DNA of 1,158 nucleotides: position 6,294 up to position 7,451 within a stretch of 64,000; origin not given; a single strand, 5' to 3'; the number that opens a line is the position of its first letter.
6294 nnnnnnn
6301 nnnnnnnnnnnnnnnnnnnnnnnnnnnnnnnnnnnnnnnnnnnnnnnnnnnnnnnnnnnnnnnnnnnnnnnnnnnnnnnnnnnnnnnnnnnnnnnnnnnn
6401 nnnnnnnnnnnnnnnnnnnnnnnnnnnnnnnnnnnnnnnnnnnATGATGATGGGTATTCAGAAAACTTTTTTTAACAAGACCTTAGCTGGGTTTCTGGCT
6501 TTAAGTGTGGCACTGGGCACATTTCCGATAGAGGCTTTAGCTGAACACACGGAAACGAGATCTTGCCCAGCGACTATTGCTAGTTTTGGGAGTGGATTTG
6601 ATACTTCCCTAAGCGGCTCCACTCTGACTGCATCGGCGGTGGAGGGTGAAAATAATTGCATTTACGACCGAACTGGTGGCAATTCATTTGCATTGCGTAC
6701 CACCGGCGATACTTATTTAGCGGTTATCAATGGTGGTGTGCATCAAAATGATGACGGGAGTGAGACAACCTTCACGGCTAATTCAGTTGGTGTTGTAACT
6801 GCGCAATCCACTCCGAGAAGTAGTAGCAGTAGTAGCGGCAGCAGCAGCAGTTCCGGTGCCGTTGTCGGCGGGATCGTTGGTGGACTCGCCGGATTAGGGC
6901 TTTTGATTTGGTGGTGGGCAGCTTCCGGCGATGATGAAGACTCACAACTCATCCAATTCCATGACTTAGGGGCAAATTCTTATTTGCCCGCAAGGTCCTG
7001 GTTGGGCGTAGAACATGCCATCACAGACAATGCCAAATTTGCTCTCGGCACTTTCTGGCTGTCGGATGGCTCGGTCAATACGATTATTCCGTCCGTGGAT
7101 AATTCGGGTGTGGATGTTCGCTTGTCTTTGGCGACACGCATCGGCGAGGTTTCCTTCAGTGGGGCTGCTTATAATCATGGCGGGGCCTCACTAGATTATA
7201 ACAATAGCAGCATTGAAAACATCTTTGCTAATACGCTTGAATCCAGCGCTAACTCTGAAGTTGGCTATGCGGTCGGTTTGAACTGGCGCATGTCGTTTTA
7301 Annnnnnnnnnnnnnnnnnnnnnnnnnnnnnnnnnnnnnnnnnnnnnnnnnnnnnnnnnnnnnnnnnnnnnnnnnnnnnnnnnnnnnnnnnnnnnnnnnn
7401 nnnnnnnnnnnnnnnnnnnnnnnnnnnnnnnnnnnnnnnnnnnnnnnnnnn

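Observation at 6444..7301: Low-GC gene for a secreted Ser-rich protein of unknown function, possibly horizontally acquired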

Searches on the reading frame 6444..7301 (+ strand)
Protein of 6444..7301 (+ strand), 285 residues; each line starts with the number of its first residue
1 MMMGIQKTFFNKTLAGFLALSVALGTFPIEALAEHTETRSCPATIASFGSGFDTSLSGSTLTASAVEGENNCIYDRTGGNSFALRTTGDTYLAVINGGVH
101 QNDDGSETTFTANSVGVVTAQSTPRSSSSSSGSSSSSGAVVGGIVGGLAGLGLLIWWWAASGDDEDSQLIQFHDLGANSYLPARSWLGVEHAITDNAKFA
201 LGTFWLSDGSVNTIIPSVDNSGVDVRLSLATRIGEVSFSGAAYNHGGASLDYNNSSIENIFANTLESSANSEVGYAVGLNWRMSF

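Call 3: search_protein_families(library=pfam, proteins=[window:6444-7301:+], max_evalue=1)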
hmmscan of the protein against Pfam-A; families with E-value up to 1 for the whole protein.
window:6444-7301:+ (285 aa): 0 families

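Call 4: search_protein_families(library=ncbifam, proteins=[window:6444-7301:+], max_evalue=10)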
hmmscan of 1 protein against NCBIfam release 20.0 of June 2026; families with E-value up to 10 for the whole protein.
window:6444-7301:+ (285 aa): 1 family
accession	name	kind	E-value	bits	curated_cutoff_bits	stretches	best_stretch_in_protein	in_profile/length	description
NF001961.0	PRK00733.3-6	equivalog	0.035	12.3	926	1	91-179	78-167/671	sodium-translocating pyrophosphatase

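Call 8: find_homologous_proteins(query=window:6444-7298:+, max_evalue=0.01)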
Query window:6444-7298:+ (285 aa): 2 proteins with E <= 0.01 among 8000 candidates.
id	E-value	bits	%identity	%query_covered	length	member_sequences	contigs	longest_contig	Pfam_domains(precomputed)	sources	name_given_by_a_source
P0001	1.6e-95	338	57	99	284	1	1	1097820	-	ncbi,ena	-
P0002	1.4e-42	164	56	49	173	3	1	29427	-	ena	-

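Call 11: find_encoding_contigs(protein=P0001, flank=8000)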
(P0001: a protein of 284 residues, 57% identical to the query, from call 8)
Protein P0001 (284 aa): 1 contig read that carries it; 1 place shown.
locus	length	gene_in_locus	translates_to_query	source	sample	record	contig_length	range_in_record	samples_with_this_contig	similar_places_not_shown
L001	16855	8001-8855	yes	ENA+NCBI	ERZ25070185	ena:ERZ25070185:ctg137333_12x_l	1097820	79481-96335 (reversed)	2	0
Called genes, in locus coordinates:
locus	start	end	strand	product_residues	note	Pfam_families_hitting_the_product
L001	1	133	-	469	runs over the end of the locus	PF00749:tRNA-synt_1c, PF19269:Anticodon_2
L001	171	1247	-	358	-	-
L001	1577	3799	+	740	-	-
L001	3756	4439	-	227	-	PF01726:LexA_DNA_bind, PF00717:Peptidase_S24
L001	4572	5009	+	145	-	PF00226:DnaJ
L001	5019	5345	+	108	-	PF02617:ClpS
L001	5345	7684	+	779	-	PF02861:Clp_N, PF13401:AAA_22 (faint), PF00004:AAA, PF17871:AAA_lid_9, PF00004:AAA, PF07724:AAA_2, PF07728:AAA_5, PF10431:ClpB_D2-small, +6 more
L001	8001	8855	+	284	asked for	-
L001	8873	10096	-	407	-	-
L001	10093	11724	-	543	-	PF21959:DUF6923 (faint), PF01436:NHL (faint), PF08450:SGL (faint), PF03088:Str_synth (weak)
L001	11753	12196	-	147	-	PF11969:DcpS_C, PF01230:HIT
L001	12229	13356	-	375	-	PF04339:FemAB_like, PF13480:Acetyltransf_6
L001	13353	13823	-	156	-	PF14588:YjgF_endoribonc, PF01042:Ribonuc_L-PSP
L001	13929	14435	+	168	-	-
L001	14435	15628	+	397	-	PF00990:GGDEF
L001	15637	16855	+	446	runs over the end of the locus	PF00587:tRNA-synt_2b, PF03129:HGTP_anticodon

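Call 12: find_encoding_contigs(protein=P0002, flank=8000)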
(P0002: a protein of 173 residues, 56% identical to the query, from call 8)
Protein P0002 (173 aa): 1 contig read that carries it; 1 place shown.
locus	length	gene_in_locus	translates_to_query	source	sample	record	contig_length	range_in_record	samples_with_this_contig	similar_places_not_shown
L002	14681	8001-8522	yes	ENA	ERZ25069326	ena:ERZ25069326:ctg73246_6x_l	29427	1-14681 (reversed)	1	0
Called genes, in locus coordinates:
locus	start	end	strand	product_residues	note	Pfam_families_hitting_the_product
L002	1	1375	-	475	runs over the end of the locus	-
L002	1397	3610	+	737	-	PF13567:DUF4131, PF03772:Competence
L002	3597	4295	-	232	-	PF01726:LexA_DNA_bind, PF00717:Peptidase_S24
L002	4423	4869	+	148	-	PF00226:DnaJ (weak)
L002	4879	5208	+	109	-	PF02617:ClpS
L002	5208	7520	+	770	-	PF02861:Clp_N, PF00004:AAA, PF17871:AAA_lid_9, PF00004:AAA, PF07724:AAA_2, PF07728:AAA_5, PF13401:AAA_22 (weak), PF10431:ClpB_D2-small, +5 more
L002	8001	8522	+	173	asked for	-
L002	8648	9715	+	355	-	-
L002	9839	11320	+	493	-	-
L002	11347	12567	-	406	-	-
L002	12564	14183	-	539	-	PF08450:SGL (faint), PF21959:DUF6923 (faint), PF01436:NHL (faint), PF13360:PQQ_2 (faint), PF20067:SSL_N (faint), PF23414:Beta-prop_EML_2 (faint), PF25174:Beta-prop_THOC3 (faint), PF03088:Str_synth (faint)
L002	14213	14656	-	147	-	PF11969:DcpS_C, PF01230:HIT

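Call 15: search_protein_families(library=pfam, proteins=[P0001, P0002], max_evalue=10)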
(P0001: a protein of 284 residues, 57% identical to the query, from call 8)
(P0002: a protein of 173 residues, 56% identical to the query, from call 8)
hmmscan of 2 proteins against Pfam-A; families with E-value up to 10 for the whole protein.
P0001 (284 aa): 4 families
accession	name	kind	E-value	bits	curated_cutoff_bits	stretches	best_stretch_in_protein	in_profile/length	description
PF15033.11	Kinocilin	-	0.064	13.3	27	1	132-156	32-56/123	Kinocilin protein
PF10439.15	Bacteriocin_IIc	-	0.17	12.4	27.1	1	89-149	12-56/59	Bacteriocin class II with double-glycine leader peptide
PF05818.17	TraT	-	1.4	9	31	1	106-150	80-124/214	Enterobacterial TraT complement resistance protein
PF13488.11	Gly-zipper_Omp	-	8.9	6.8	25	0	133-149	19-35/46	Glycine zipper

P0002 (173 aa): 0 families

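Call 16: search_protein_representatives(protein=window:6444-7298:+)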
Query: 285 residues. Proteins with E-value up to 0.001 (for the whole library): 14; up to 1e-10: 8; up to 1e-30: 3. The best 14 are listed.
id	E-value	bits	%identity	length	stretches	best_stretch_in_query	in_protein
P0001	5.0e-96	337.6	62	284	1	2-283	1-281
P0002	4.3e-43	164.0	57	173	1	146-285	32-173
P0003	1.3e-42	162.5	40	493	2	18-285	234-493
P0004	3.9e-21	92.0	41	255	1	125-283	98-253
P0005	1.2e-14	70.7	50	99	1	12-99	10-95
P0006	7.2e-14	68.2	36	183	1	135-282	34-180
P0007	4.1e-13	65.7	36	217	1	105-253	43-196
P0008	1.5e-12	63.9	37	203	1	96-241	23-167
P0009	1.9e-10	57.0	41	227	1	140-251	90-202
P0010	6.7e-08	48.6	38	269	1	122-251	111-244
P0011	1.8e-07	47.2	33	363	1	128-253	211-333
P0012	1.4e-06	44.2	34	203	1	139-248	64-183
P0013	3.1e-04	36.6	38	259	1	102-178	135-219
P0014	5.2e-04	35.8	38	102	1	181-233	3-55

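Call 29: find_encoding_contigs(protein=P0009, flank=8000, max_places=2)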
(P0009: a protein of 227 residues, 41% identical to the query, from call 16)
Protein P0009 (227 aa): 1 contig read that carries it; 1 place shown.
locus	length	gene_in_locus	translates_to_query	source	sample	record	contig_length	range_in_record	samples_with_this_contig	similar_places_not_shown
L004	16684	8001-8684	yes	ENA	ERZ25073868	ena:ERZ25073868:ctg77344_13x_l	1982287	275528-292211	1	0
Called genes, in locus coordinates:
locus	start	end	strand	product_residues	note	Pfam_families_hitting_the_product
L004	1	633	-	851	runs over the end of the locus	PF02687:FtsX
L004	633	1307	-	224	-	PF00005:ABC_tran, PF13304:AAA_21 (faint)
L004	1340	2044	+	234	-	PF00657:Lipase_GDSL, PF13472:Lipase_GDSL_2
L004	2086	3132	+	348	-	PF00248:Aldo_ket_red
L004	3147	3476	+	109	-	PF01329:Pterin_4a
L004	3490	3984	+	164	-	PF16156:DUF4864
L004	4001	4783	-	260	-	PF00106:adh_short, PF13561:adh_short_C2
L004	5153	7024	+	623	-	PF00353:HemolysinCabind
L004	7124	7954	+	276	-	-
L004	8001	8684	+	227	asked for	-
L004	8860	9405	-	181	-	-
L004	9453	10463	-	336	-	PF08240:ADH_N, PF00107:ADH_zinc_N, PF13602:ADH_zinc_N_2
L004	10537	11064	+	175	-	PF00588:SpoU_methylase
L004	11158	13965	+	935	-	PF00028:Cadherin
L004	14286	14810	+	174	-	PF07977:FabA, PF22818:ApeI-like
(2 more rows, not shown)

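Call 30: find_encoding_contigs(protein=P0004, flank=8000, max_places=2)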
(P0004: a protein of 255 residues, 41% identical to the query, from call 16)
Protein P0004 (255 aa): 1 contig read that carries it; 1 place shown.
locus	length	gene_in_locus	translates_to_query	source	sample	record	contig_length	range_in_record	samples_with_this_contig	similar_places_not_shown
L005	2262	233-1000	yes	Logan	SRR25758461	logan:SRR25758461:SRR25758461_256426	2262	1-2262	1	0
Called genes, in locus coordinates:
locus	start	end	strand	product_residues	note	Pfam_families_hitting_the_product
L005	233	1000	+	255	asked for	-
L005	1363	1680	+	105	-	PF06291:Lambda_Bor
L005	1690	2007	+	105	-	PF06291:Lambda_Bor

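Call 31: find_encoding_contigs(protein=P0011, flank=8000, max_places=2)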
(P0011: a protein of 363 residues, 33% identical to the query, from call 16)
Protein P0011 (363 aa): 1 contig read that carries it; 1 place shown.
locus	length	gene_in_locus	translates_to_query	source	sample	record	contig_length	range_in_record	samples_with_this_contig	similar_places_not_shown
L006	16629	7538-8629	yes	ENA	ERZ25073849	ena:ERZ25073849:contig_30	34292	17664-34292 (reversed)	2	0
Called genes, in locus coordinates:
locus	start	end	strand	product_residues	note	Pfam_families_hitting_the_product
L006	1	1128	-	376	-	?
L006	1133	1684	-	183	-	PF00857:Isochorismatase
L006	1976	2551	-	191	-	PF02749:QRPTase_N, PF01729:QRPTase_C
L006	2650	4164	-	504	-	PF00890:FAD_binding_2, PF01266:DAO (weak), PF07992:Pyr_redox_2 (faint), PF02910:Succ_DH_flav_C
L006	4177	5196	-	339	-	PF02445:NadA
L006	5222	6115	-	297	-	PF01571:GCV_T (faint), PF25455:Beta-barrel_CAF17_C (weak)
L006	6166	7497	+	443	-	PF01979:Amidohydro_1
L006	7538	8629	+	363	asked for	-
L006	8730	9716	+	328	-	PF08240:ADH_N, PF00107:ADH_zinc_N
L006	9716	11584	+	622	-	PF00501:AMP-binding, PF23562:AMP-binding_C_3 (weak)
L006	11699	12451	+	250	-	PF00106:adh_short, PF08659:KR, PF13561:adh_short_C2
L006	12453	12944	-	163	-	PF02913:FAD-oxidase_C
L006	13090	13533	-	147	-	PF01565:FAD_binding_4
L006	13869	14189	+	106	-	PF13468:Glyoxalase_3, PF13669:Glyoxalase_4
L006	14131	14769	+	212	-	PF13468:Glyoxalase_3 (weak), PF13669:Glyoxalase_4 (weak)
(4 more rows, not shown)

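Call 35: predict_structure(alignment_id=A3)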
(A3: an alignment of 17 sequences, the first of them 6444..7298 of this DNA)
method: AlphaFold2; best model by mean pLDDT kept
length: 285 residues; sequences in the alignment: 17
mean_pLDDT: 60.0   pTM: 0.44
mean pLDDT of the five models: 60.0, 59.1, 58.7, 54.3, 52.4
residues with pLDDT >= 90: 6; 70-90: 90; 50-70: 74; < 50: 115
segments of 3 or more residues with pLDDT < 50: 1-7, 18-49, 88-90, 92-101, 111-117, 121-146, 247-271
pLDDT, mean of each block of 10 residues (from residue 1): 44 49 41 37 44 72 64 73 60 43 54 46 43 36 47 64 63 76 85 87 79 66 89 87 62 43 43 75 78
secondary structure, 60 per line:
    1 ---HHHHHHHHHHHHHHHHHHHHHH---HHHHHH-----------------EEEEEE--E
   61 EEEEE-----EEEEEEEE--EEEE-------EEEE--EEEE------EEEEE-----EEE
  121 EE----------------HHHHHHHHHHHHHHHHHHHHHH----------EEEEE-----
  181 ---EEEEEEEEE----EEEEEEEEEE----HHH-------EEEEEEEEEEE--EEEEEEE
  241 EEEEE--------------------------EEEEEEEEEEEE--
elements in order: H4-25 H29-34 E52-57 E60-65 E71-78 E81-84 E92-95 E98-101 E108-112 E118-122 H139-160 E171-175 E184-192 E197-206 E221-231 E234-245 E272-283

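Call 56: search_protein_families(library=pfam, alignment_id=A3, max_evalue=1)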
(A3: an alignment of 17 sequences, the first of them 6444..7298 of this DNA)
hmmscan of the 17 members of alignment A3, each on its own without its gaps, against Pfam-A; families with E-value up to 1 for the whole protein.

A. member 1, window:6444-7298:+ (285 aa): 0 families

B. families by the number of members that match (of 17 scanned): 15 families
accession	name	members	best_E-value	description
PF10677.15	DUF2490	2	0.037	Protein of unknown function (DUF2490)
PF05545.16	FixQ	1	0.0024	Cbb3-type cytochrome oxidase component FixQ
PF18886.6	DUF5649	1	0.012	Repeats of unknown function (DUF5649)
PF03302.18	VSP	1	0.061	Giardia variant-specific surface protein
PF15033.11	Kinocilin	1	0.064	Kinocilin protein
PF11297.13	DUF3098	1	0.068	Protein of unknown function (DUF3098)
PF12971.12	NAGLU_N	1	0.11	Alpha-N-acetylglucosaminidase (NAGLU) N-terminal domain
PF22807.2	TrAA12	1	0.14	TrAA12-like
PF02163.28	Peptidase_M50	1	0.16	Peptidase family M50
PF10439.15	Bacteriocin_IIc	1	0.17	Bacteriocin class II with double-glycine leader peptide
PF08136.16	SRA_like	1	0.25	Ribosome hibernation factor SRA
PF23987.1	Phage_holin_10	1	0.3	Bacteriophage holin Pam3 gp28 family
PF14990.11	DUF4516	1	0.34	Domain of unknown function (DUF4516)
PF15761.10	IMUP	1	0.55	Immortalisation up-regulated protein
PF00257.24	Dehydrin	1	0.78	Dehydrin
